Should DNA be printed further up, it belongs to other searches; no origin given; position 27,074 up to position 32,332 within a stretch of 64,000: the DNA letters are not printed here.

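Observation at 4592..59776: Shared C-terminal anchor signature, [S/H/D]YWW[LF] plus TM helix plus long acidic tail, on unrelated surface proteins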

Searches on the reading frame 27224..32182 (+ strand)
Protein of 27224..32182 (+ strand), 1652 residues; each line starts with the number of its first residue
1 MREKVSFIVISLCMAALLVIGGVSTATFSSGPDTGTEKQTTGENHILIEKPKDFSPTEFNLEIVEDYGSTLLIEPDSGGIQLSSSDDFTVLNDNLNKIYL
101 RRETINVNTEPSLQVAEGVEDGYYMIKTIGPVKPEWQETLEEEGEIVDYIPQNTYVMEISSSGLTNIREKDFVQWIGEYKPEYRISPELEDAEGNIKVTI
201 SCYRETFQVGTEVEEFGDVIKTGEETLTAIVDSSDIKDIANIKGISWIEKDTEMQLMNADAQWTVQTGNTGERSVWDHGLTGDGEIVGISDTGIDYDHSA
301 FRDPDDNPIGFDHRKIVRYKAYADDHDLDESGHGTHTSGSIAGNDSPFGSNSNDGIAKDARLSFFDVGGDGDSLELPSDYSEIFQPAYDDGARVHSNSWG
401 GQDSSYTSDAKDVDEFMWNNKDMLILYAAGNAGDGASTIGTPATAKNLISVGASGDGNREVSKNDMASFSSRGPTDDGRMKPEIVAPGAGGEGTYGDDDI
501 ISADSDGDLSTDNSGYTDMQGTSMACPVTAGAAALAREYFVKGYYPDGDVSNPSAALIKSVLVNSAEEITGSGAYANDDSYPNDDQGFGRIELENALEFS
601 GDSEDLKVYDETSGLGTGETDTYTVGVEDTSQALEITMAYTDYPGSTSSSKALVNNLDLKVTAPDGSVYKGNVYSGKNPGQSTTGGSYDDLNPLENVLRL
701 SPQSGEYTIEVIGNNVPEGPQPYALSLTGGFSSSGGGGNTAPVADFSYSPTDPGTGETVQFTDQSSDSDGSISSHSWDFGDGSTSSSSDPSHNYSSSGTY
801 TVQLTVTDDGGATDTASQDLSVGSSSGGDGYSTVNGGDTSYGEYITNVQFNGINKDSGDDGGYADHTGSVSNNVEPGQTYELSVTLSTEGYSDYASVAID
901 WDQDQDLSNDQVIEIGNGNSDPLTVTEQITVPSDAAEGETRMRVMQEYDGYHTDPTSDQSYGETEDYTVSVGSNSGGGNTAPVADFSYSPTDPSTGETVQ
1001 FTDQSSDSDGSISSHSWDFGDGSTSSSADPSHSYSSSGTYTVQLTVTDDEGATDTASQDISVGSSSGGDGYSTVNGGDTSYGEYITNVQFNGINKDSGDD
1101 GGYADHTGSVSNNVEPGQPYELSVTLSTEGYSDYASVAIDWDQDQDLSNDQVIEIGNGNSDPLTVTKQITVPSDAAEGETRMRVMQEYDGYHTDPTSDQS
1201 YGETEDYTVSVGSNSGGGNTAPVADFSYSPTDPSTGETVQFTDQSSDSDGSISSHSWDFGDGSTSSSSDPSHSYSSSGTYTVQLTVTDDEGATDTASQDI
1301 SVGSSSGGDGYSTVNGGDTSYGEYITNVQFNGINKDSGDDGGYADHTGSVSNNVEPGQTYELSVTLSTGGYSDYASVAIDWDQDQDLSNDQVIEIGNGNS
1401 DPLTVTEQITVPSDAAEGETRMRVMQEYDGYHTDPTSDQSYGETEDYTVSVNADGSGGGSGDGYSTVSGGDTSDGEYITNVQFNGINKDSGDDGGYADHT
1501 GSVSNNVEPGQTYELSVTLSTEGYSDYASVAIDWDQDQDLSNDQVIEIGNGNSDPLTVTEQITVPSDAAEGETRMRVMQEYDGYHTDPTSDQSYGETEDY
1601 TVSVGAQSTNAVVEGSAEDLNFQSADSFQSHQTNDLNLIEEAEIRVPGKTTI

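Call 9: search_protein_families(library=pfam, proteins=[window:27224-32182:+], max_evalue=0.01)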
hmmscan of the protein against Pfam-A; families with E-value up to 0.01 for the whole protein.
window:27224-32182:+ (1652 aa): 11 families
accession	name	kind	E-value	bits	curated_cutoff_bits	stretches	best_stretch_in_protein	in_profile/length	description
PF18911.6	PKD_4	-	4.6e-62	206.5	27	3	979-1061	1-84/85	PKD domain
PF20009.4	GEVED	-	5.3e-50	168.6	24.4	4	1139-1209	6-77/78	GEVED domain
PF00082.27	Peptidase_S8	-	8.9e-49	166.8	21.8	1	282-589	1-288/288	Subtilase family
PF00801.26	PKD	-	3.7e-39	133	23.5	3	1229-1295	5-74/80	PKD domain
PF22352.2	K319L-like_PKD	-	1.6e-13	50.9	27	3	997-1062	12-84/84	K319L-like, PKD domain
PF23619.1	Ig_VWA7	-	2.9e-09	37.5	27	0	1111-1179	9-76/104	VWA7 Ig-like domain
PF15418.12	DUF4625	-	2.1e-06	28.5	27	0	1037-1062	105-130/131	Domain of unknown function (DUF4625)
PF16403.11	Bact_surface_Ig-like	-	4.8e-06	27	27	0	1034-1062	43-71/71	Bacterial surface protein, Ig-like domain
PF16967.11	TcfC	-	0.00045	20.2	29.4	0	797-819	43-65/68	E-set like domain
PF23860.1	Ribophorin_II_3rd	-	0.0016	18.9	23.4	0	1034-1049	98-113/128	Ribophorin II third domain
PF07495.19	Y_Y_Y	-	0.0062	16.8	26.6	0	1274-1297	34-57/65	Y_Y_Y domain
